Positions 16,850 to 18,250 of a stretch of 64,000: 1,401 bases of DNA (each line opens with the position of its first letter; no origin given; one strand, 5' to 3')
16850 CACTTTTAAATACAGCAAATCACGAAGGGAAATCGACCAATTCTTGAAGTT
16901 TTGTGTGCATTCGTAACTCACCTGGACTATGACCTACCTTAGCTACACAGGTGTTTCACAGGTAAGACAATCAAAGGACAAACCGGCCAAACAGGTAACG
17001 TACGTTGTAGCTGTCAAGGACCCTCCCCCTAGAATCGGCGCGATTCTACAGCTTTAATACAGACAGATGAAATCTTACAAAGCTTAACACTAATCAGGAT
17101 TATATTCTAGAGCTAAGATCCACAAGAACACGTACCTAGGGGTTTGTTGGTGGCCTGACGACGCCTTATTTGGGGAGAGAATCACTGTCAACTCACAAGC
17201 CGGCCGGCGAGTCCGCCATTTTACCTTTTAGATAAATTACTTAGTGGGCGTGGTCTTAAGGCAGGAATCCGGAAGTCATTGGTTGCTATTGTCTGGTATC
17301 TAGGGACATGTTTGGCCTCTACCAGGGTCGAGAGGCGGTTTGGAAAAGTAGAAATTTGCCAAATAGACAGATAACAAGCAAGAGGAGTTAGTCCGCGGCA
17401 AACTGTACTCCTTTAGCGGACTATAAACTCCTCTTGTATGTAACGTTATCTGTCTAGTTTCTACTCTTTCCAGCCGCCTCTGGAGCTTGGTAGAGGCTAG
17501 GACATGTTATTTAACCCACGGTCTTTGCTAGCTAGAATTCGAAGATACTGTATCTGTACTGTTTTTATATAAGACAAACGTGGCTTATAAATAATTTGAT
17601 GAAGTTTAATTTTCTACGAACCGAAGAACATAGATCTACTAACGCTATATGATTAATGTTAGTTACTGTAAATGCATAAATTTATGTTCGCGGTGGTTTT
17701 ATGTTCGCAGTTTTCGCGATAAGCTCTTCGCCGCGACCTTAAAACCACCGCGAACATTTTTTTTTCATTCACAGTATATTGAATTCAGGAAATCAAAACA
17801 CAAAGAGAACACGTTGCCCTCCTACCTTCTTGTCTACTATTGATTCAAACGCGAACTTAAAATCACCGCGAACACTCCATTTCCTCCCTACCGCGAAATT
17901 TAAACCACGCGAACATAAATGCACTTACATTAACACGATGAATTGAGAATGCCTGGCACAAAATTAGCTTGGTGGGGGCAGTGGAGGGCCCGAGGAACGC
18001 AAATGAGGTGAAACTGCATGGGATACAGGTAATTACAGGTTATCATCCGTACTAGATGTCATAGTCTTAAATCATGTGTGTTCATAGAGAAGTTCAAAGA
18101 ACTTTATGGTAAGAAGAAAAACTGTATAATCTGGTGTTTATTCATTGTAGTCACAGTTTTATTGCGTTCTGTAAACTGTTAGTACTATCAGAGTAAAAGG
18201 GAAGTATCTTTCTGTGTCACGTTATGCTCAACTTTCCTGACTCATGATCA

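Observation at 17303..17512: A 210-bp near-perfect palindrome in an intergenic region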

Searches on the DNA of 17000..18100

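Call 8: search_rna_families(source=window, start=17000, end=18100, threshold=evalue, max_evalue=10)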
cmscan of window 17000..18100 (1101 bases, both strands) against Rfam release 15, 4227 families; matches with E-value up to 10: 10.
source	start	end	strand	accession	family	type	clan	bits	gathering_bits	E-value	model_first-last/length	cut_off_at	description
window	17663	17776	-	RF04174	MIR4208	Gene; miRNA;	-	26.2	140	0.18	1-191/191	no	MIR4208 microRNA precursor family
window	17693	17748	+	RF03600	MIR3627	Gene; miRNA;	-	19.4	64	0.32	1-89/89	no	MIR3627 microRNA precursor family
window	17676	17765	+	RF03461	MIR842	Gene; miRNA;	-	18.5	85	1.4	1-127/127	no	MIR842 microRNA precursor family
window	17663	17779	+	RF04129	MIR4240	Gene; miRNA;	-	17.5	200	0.32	1-206/206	no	MIR4240 microRNA precursor family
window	17396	17478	-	RF01625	ceN28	Gene; snRNA; snoRNA; CD-box;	-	17.2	70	1.6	1-88/88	no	Caenorhabditis snoRNA ceN28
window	17353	17404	-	RF03995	mir-7957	Gene; miRNA;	-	17.2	76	5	1-59/59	no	mir-7957 microRNA precursor family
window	17684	17757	+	RF04019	MIR950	Gene; miRNA;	-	16.9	95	5.2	20-74/92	no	MIR950 microRNA precursor family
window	17593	17691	+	RF01596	plasmodium_snoR20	Gene; snRNA; snoRNA; CD-box;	-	16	45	4.2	1-82/82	no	small nucleolar RNA snoR20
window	17057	17103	-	RF01719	Pseudomon-1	Gene; sRNA;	-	15.9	50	3.2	1-116/116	no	Pseudomon-1/ErsA RNA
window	17686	17776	+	RF00586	SNORA12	Gene; snRNA; snoRNA; HACA-box;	-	14.5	45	4.5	1-148/148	no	Small nucleolar RNA SNORA12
